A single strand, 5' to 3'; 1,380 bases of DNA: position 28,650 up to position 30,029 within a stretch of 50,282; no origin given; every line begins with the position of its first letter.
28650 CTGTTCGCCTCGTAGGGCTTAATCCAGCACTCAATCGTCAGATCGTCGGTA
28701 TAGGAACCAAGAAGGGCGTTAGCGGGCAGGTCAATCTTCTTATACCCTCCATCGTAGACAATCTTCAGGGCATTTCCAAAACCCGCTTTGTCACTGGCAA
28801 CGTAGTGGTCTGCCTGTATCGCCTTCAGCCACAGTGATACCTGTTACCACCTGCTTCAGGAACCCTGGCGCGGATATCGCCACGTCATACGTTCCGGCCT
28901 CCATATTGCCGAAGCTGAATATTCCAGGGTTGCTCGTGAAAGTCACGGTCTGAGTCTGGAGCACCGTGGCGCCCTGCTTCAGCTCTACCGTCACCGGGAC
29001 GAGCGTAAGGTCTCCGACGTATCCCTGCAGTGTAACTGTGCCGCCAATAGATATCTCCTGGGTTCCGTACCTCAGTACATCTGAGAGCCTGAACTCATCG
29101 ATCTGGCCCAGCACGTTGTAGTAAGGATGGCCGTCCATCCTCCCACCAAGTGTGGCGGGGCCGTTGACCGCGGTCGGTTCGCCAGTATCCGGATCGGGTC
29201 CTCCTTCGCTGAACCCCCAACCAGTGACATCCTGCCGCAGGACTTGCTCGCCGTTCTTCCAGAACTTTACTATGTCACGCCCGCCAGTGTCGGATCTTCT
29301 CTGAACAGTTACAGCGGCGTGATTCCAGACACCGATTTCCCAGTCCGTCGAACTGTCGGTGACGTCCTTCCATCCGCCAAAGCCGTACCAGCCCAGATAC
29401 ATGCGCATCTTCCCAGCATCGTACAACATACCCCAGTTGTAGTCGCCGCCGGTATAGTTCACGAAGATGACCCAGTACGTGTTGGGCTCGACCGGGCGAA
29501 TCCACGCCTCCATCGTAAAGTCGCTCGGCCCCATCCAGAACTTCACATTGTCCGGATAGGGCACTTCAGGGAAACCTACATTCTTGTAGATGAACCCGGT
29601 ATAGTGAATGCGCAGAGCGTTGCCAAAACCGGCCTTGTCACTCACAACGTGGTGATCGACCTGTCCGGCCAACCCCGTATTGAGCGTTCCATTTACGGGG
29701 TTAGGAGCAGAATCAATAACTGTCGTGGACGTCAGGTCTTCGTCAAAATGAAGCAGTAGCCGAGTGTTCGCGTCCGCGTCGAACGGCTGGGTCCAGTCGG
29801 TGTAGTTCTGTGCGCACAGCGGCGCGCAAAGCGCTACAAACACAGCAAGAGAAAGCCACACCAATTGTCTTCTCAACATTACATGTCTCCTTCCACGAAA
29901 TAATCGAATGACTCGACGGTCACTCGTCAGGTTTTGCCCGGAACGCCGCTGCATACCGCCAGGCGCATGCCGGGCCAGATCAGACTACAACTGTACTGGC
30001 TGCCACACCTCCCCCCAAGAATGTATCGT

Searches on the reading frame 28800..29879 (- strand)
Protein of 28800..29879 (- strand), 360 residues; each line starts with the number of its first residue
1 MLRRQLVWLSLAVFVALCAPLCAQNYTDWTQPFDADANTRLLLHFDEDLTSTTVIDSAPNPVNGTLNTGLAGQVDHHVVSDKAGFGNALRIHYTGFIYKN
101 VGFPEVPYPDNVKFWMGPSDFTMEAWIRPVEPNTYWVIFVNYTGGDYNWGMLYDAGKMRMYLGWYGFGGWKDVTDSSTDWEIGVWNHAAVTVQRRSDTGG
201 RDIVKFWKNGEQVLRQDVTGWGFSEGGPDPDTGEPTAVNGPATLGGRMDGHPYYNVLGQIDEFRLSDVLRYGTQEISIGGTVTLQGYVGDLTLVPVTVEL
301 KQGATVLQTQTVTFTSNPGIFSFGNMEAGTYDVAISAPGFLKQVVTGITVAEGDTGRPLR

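Call 24: search_protein_families(library=pfam, proteins=[window:28800-29879:-], max_evalue=0.001)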
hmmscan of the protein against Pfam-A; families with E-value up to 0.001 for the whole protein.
window:28800-29879:- (360 aa): 3 families
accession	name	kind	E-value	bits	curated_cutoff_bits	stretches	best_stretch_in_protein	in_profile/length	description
PF13385.13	Laminin_G_3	-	9.7e-13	49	27.6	1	117-268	15-143/151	Concanavalin A-like lectin/glucanases superfamily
PF13620.12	CarboxypepD_reg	-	2.2e-08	34.8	32.3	1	285-355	3-74/82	Carboxypeptidase regulatory-like domain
PF14686.12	fn3_3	-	8.2e-05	22.8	24.4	1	313-355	29-72/75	Polysaccharide lyase family 4, domain II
